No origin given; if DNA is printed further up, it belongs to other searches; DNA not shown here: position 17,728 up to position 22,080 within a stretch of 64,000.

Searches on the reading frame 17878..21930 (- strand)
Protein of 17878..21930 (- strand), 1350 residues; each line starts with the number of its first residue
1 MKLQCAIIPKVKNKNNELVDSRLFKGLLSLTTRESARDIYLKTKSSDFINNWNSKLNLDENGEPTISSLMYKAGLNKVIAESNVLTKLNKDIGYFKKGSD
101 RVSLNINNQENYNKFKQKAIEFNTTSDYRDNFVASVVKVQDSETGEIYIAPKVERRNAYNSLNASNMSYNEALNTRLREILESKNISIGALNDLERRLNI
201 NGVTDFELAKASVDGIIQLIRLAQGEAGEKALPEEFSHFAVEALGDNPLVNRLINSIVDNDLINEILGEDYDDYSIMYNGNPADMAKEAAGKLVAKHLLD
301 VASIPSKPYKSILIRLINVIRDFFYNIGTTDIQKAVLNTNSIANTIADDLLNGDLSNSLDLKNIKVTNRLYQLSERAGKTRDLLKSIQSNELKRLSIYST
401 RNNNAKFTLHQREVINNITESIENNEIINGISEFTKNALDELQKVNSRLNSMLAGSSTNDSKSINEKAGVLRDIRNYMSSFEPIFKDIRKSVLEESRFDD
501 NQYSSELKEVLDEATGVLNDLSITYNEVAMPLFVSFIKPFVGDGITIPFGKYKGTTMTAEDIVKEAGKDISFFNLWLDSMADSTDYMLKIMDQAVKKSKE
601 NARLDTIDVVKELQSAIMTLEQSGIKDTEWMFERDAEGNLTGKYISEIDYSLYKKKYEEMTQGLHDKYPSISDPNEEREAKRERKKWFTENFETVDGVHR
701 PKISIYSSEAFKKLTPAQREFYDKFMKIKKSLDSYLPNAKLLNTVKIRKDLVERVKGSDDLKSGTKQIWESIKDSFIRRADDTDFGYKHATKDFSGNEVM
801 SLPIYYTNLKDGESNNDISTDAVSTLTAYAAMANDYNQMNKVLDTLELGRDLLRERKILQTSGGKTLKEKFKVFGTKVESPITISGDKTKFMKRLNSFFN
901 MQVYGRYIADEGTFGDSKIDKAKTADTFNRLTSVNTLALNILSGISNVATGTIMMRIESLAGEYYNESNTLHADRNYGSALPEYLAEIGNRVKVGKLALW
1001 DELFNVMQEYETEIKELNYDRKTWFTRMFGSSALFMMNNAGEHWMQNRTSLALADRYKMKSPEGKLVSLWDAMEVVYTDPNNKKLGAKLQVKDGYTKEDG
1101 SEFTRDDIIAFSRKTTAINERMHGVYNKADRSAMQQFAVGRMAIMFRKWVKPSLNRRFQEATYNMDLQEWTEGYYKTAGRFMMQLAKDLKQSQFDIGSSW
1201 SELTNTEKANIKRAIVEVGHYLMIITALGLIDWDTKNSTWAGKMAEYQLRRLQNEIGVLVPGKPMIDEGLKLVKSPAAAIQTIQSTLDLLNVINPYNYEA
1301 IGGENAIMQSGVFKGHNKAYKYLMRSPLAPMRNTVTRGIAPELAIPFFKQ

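Call 81: search_dna_similar(query=window:17878-21930:-, collection=phages, mode=protein, max_rows=12, max_evalue=1e-20)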
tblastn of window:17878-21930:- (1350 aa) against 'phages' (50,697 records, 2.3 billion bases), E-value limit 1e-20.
Records with a match: 61; places in all: 62; records where one place covers at least 80% of the query: 41.
Best place of each record, by identity: 60-80% 4; <60% 57.
By first word of the organism name: Bacteroides 30; uncultured 21; IAS 2; Cellulophaga 2; bajarodcaudo 1; Kehishuvirus 1; Bacteriophage 1; Dulem 1; Kolpuevirus 1; Leptolyngbya 1.
By host as written in the record: Bacteroides intestinalis DSM 108646 25; - 23; Bacteroides cellulosilyticus 2; Bacteroides intestinalis APC919/174 2; Homo sapiens 2; Bacteroides thetaiotaomicron VPI-5484 2; Cellulophaga baltica #14 2; Varecia variegata 1; and 2 more.
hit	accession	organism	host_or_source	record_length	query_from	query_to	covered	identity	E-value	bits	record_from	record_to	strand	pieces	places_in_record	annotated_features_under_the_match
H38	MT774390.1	uncultured phage cr85_1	human feces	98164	1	1350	100%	62.2%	0e+0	1717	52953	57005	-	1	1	putative RNA-polymerase subunit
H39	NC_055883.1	uncultured phage cr85_1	human feces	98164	1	1350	100%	62.2%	0e+0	1717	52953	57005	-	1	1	putative RNA-polymerase subunit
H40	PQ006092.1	bajarodcaudo virus 1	Chaetodipus spinatus feces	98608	1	1350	100%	60.4%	0e+0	1690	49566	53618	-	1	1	hypothetical protein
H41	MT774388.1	uncultured phage cr112_1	human feces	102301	1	1348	100%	58.7%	0e+0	1620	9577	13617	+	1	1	putative RNA-polymerase subunit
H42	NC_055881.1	uncultured phage cr112_1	human feces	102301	1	1348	100%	58.7%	0e+0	1620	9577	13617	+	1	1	putative RNA-polymerase subunit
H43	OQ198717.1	Kehishuvirus sp. 'tikkala'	Bacteroides cellulosilyticus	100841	1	1348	100%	58.2%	0e+0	1610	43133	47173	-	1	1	RNA-polymerase subunit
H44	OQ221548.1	Bacteroides phage PhiCrAssBcn13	Bacteroides intestinalis DSM 108646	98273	1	1350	100%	58.0%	0e+0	1612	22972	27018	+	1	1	putative RNA-polymerase subunit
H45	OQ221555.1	Bacteroides phage PhiCrAssBcn20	Bacteroides intestinalis DSM 108646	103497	1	1350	100%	58.0%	0e+0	1612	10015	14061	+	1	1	putative RNA-polymerase subunit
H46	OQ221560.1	Bacteroides phage PhiCrAssBcn25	Bacteroides intestinalis DSM 108646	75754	1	1350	100%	58.0%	0e+0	1612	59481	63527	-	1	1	putative RNA-polymerase subunit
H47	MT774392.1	uncultured phage cr128_1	human feces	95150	1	1350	100%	58.0%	0e+0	1624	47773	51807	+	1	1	putative RNA-polymerase subunit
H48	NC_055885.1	uncultured phage cr128_1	human feces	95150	1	1350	100%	58.0%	0e+0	1624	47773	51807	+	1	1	putative RNA-polymerase subunit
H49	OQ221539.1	Bacteroides phage PhiCrAssBcn4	Bacteroides intestinalis DSM 108646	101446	1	1346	100%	57.9%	0e+0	1604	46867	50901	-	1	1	putative RNA-polymerase subunit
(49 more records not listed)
